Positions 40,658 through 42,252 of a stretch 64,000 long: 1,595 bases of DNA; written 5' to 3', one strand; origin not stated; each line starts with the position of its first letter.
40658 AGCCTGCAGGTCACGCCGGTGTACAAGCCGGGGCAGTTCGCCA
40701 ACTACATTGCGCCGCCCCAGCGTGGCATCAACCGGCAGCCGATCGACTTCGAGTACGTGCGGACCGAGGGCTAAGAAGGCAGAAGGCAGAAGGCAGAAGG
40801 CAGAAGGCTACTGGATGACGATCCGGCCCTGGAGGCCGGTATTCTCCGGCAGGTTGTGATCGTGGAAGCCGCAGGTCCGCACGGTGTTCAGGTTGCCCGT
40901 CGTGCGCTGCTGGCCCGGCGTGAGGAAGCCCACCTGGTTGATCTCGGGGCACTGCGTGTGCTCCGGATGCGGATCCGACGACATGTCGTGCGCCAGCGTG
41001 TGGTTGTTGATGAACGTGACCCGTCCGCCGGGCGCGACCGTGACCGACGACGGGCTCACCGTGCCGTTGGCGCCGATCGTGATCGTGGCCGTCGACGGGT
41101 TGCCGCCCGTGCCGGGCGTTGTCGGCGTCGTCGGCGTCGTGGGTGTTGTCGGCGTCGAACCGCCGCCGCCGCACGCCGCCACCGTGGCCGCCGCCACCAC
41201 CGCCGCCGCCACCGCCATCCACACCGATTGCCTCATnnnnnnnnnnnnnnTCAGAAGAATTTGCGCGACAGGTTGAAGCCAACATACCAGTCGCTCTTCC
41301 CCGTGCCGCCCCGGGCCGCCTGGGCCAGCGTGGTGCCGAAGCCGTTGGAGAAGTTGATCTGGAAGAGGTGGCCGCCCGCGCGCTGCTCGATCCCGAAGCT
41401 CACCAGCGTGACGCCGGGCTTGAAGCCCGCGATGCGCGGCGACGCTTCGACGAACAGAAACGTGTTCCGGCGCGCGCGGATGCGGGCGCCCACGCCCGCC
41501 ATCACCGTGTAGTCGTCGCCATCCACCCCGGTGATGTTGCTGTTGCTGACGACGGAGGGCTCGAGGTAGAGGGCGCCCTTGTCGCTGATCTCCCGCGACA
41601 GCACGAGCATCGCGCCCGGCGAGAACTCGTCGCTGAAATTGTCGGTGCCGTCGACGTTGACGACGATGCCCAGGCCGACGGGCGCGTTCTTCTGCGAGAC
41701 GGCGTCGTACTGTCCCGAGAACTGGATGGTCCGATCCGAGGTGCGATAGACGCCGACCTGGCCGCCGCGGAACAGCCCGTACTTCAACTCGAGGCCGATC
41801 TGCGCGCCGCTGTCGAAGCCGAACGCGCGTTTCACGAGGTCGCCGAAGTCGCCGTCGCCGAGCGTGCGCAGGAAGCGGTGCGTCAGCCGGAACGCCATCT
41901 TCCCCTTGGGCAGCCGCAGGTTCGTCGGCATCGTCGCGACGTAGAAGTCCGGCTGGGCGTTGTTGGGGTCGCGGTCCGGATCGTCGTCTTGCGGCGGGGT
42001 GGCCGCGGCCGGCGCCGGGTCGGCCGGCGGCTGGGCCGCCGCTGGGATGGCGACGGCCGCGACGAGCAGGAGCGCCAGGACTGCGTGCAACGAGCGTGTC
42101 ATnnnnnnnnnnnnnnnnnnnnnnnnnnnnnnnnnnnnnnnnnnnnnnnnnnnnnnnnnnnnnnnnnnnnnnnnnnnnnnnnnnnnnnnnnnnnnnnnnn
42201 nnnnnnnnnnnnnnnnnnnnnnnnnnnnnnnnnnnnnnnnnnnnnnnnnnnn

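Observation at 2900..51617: At least twelve 7-8 bp-period tandem arrays sit exactly at gene termini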

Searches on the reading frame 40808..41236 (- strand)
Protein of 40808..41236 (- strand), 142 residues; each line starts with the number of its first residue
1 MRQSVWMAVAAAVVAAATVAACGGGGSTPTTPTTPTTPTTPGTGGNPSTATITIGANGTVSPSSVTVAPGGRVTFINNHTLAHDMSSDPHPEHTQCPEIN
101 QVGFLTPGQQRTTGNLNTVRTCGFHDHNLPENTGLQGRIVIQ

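Call 46: search_protein_families(library=pfam, proteins=[window:40808-41236:-], max_evalue=0.01)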
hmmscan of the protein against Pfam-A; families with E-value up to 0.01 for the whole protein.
window:40808-41236:- (142 aa): 1 family
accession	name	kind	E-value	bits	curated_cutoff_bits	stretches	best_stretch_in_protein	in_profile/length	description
PF21827.1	New_glue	-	0.0042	17.3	31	1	1-64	1-65/94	New glue protein family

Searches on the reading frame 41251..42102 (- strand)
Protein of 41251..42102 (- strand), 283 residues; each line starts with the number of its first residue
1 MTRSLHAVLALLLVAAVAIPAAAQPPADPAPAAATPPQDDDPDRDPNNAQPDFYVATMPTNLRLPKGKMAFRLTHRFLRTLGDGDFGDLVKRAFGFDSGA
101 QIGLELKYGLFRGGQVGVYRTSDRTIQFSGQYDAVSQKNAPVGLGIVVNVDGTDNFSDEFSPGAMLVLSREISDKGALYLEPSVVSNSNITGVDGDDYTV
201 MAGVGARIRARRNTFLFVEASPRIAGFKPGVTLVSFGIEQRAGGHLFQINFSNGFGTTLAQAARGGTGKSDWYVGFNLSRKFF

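Call 16: find_encoding_contigs(protein=window:41251-42102:-, flank=10000, max_places=2)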
Protein window:41251-42102:- (283 aa): no gene with exactly this product is on record in the collection.
